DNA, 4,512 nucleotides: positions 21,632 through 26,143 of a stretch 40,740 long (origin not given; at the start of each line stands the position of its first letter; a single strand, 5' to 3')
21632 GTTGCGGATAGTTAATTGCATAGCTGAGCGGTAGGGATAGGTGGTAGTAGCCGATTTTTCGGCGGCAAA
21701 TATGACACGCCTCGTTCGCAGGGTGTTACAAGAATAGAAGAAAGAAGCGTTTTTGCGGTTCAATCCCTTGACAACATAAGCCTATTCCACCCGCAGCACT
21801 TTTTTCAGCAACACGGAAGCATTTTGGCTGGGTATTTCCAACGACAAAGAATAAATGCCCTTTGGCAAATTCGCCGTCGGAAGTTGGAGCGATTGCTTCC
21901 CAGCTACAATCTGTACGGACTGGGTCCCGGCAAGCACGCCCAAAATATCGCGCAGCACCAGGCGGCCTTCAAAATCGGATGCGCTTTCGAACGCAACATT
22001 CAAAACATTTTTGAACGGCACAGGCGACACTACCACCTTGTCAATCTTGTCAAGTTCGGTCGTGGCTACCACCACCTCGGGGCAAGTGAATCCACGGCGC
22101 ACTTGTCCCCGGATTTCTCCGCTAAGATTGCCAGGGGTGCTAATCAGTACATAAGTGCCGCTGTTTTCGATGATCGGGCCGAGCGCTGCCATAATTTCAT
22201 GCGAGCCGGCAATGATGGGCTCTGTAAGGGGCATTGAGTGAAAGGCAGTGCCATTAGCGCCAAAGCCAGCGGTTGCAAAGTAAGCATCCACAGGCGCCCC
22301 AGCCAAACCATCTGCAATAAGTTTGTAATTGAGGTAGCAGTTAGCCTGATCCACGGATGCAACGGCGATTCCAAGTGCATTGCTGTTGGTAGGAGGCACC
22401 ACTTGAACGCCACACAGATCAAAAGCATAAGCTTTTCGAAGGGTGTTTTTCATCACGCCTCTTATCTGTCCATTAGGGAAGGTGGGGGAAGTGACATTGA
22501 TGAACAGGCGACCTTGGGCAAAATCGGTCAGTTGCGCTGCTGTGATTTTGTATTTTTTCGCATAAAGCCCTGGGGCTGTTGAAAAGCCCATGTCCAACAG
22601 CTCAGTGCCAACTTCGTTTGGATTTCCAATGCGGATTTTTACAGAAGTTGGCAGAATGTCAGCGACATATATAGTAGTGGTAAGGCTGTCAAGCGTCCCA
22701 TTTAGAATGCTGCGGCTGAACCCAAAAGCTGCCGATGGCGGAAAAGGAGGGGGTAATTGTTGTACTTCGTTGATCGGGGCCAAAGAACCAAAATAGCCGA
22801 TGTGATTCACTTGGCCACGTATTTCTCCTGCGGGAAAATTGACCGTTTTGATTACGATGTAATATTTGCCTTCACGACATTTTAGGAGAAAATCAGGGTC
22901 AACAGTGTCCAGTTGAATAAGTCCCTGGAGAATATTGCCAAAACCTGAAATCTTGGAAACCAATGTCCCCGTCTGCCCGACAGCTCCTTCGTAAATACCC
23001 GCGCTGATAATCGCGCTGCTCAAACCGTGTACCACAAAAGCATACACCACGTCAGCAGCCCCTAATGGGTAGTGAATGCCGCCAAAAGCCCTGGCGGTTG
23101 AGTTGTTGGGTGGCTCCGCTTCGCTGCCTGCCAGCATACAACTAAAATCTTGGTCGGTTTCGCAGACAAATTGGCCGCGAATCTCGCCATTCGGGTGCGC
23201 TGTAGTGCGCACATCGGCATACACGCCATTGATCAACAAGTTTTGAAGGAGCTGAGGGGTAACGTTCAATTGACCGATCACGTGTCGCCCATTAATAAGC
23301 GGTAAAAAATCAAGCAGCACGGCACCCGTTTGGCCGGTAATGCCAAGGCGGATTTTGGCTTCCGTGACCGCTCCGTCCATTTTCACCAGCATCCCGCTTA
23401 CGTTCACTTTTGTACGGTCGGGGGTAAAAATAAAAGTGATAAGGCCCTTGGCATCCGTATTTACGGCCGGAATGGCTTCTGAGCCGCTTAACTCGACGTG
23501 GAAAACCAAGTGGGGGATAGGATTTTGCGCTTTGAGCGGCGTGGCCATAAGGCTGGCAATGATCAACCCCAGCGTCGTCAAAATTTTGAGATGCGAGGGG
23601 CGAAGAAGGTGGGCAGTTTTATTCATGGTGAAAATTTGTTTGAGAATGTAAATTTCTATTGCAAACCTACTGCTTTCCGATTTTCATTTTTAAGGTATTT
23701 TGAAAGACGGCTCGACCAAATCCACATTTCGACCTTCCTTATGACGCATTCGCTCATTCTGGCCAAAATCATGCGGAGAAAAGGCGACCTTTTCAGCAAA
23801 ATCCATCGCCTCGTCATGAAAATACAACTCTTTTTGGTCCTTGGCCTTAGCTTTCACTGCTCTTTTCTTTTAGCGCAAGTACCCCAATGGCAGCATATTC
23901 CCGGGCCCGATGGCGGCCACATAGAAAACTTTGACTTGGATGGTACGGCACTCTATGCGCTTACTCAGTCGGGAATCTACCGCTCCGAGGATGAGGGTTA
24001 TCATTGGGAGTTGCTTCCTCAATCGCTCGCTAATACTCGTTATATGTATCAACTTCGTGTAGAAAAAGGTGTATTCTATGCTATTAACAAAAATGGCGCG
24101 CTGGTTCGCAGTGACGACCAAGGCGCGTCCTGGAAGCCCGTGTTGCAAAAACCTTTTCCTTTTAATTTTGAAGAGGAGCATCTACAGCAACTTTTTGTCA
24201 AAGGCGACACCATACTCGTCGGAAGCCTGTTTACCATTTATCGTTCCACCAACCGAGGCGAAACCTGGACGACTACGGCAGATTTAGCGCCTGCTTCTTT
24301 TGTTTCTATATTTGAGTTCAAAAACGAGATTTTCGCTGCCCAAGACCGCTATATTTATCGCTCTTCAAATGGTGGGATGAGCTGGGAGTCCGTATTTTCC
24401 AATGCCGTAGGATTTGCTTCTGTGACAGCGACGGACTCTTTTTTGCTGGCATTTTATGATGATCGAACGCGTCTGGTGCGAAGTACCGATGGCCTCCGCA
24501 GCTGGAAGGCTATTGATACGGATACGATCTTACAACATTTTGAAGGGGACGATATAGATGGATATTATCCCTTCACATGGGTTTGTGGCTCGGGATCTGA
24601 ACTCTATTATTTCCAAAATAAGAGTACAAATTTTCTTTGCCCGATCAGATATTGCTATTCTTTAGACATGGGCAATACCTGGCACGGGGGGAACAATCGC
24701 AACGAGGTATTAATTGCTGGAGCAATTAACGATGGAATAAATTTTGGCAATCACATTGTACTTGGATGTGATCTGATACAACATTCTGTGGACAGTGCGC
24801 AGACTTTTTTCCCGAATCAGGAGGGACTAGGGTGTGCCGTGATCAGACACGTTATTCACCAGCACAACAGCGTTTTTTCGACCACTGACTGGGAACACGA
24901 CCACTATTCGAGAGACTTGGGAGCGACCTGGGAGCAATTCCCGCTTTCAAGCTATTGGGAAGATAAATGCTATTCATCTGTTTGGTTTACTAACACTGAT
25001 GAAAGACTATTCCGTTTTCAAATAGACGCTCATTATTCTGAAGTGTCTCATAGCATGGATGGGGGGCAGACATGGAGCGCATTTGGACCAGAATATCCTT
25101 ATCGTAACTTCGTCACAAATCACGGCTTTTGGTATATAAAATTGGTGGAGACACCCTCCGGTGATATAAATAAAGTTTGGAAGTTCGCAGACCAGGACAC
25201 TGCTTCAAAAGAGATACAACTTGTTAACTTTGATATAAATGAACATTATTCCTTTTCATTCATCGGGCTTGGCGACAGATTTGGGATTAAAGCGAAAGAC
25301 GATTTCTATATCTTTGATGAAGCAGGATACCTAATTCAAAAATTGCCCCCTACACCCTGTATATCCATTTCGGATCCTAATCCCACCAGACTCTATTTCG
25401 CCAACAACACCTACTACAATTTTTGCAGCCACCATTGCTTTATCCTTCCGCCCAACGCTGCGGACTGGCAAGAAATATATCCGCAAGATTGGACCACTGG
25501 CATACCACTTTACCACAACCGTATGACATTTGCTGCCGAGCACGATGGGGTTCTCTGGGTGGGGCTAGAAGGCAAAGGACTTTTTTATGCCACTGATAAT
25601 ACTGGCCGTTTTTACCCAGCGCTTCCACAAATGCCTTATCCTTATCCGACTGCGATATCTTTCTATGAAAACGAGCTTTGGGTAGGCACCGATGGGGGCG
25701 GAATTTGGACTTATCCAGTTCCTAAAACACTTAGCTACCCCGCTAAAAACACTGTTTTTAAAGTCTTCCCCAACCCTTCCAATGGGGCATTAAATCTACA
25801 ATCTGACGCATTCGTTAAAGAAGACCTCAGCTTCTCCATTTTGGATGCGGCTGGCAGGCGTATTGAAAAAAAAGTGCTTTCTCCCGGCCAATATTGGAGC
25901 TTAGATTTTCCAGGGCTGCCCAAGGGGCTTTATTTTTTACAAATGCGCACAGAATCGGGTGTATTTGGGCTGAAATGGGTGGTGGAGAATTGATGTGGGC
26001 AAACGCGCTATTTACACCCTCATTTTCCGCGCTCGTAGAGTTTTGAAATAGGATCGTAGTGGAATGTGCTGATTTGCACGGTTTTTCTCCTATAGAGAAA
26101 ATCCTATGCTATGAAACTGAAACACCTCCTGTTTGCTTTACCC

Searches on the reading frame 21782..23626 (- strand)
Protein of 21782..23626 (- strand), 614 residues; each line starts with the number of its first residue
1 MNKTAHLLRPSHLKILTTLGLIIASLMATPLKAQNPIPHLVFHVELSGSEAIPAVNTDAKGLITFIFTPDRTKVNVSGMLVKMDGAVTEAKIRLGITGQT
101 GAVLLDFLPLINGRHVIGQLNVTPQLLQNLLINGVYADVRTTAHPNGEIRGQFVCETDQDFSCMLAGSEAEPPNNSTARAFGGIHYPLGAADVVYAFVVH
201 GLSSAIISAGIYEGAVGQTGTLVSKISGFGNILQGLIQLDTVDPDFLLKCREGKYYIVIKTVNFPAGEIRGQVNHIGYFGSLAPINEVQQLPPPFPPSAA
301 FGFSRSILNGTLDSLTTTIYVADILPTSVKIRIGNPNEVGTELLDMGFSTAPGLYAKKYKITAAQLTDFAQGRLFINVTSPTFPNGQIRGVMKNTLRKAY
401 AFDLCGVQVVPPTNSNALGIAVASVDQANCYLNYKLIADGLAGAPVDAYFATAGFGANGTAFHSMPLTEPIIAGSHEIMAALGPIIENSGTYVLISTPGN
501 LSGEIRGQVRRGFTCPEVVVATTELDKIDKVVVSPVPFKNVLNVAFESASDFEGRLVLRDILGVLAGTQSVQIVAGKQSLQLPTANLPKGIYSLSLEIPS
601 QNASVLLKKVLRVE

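Call 88: search_protein_families(library=pfam, proteins=[window:21782-23626:-], max_evalue=0.001)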
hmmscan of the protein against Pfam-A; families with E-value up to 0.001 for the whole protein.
window:21782-23626:- (614 aa): 2 families
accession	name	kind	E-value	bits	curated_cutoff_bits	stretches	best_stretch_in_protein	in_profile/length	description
PF07452.17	CHRD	-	3.1e-53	180.1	24.1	4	42-152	1-116/117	CHRD domain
PF18962.6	Por_Secre_tail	-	0.00045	20.9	27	0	534-605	2-69/75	Secretion system C-terminal sorting domain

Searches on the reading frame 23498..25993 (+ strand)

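Call 88: search_protein_families(library=pfam, proteins=[window:23498-25993:+], max_evalue=0.001)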
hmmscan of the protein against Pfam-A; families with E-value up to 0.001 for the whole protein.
window:23498-25993:+ (831 aa): 7 families
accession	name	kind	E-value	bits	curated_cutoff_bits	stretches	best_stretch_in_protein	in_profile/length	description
PF15902.12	Sortilin-Vps10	-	4.8e-16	59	33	2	246-350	2-123/446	Sortilin, neurotensin receptor 3,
PF18962.6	Por_Secre_tail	-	2e-09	38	27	1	756-822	1-68/75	Secretion system C-terminal sorting domain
PF02012.26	BNR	-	6.8e-09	34.8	27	0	248-258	1-11/12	BNR/Asp-box repeat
PF19755.4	DUF6242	-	7.3e-08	33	29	0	246-296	166-217/217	Domain of unknown function (DUF6242)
PF13088.12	BNR_2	-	2e-05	24.6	31.4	0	442-529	122-201/277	BNR repeat-like domain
PF15899.11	BNR_6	-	3.1e-05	24.1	27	0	247-258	1-12/14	BNR-Asp box repeat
PF14870.12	PSII_BNR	-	4.5e-05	23.3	27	0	194-307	32-148/303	Photosynthesis system II assembly factor YCF48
